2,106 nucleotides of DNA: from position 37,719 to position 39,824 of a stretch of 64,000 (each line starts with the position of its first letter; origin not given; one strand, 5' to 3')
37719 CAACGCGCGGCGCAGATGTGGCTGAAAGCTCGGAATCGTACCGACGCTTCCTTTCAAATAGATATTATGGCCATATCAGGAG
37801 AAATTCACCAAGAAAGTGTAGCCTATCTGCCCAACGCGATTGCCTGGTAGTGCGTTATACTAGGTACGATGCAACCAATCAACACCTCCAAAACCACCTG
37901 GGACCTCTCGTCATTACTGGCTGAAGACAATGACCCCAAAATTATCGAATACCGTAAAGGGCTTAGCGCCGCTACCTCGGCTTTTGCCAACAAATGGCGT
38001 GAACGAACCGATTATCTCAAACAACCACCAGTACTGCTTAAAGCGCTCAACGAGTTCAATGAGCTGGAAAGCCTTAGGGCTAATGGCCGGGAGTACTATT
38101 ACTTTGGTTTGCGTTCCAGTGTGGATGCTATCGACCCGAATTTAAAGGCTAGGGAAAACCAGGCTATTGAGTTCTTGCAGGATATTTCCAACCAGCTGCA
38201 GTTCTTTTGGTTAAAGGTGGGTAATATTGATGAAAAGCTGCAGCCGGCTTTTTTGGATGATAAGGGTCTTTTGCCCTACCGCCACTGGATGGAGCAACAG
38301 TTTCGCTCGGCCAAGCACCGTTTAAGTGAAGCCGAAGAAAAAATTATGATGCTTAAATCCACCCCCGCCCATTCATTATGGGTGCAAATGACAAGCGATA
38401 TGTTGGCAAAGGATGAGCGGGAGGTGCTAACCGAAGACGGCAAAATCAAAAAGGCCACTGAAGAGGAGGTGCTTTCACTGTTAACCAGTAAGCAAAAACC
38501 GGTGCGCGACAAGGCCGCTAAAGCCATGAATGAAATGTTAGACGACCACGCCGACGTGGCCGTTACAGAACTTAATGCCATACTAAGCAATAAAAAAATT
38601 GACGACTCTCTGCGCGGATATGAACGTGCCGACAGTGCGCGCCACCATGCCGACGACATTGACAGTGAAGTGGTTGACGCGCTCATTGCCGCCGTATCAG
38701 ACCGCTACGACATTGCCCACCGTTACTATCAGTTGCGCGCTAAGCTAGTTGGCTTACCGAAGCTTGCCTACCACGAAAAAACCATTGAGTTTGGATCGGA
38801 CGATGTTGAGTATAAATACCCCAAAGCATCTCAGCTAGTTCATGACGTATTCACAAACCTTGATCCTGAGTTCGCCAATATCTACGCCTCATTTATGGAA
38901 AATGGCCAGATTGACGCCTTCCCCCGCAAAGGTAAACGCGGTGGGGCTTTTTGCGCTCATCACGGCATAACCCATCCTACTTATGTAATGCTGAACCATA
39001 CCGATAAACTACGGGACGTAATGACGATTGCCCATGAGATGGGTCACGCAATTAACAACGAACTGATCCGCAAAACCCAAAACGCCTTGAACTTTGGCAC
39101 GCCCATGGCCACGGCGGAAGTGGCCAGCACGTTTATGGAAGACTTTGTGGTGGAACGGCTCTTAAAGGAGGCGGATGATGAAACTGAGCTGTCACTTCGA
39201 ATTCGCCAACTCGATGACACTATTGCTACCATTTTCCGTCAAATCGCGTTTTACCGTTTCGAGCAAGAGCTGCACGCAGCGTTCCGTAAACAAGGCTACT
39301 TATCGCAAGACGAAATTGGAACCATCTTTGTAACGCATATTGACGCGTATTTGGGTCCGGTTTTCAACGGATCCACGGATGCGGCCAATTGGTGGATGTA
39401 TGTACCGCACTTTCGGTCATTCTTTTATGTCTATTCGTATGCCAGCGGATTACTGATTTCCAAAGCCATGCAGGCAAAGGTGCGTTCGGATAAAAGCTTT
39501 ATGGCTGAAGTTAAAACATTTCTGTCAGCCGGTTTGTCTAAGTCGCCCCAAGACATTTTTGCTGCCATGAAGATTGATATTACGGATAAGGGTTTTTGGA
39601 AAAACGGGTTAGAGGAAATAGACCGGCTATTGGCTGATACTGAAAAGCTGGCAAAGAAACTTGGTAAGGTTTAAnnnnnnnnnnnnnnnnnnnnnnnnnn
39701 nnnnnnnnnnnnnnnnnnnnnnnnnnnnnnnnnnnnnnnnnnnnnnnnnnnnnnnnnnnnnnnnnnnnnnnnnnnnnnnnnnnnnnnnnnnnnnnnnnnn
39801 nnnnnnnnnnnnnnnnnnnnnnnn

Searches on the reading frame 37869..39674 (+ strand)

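Call 62: search_protein_families(library=pfam, proteins=[window:37869-39674:+], max_evalue=0.001)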
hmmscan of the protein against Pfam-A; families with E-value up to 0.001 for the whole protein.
window:37869-39674:+ (601 aa): 2 families
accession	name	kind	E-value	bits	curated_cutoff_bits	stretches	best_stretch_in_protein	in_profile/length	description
PF01432.26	Peptidase_M3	-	2.1e-37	130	27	1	204-580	2-454/457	Peptidase family M3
PF08439.15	Peptidase_M3_N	-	1.7e-10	41.4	25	1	120-175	5-61/70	Oligopeptidase F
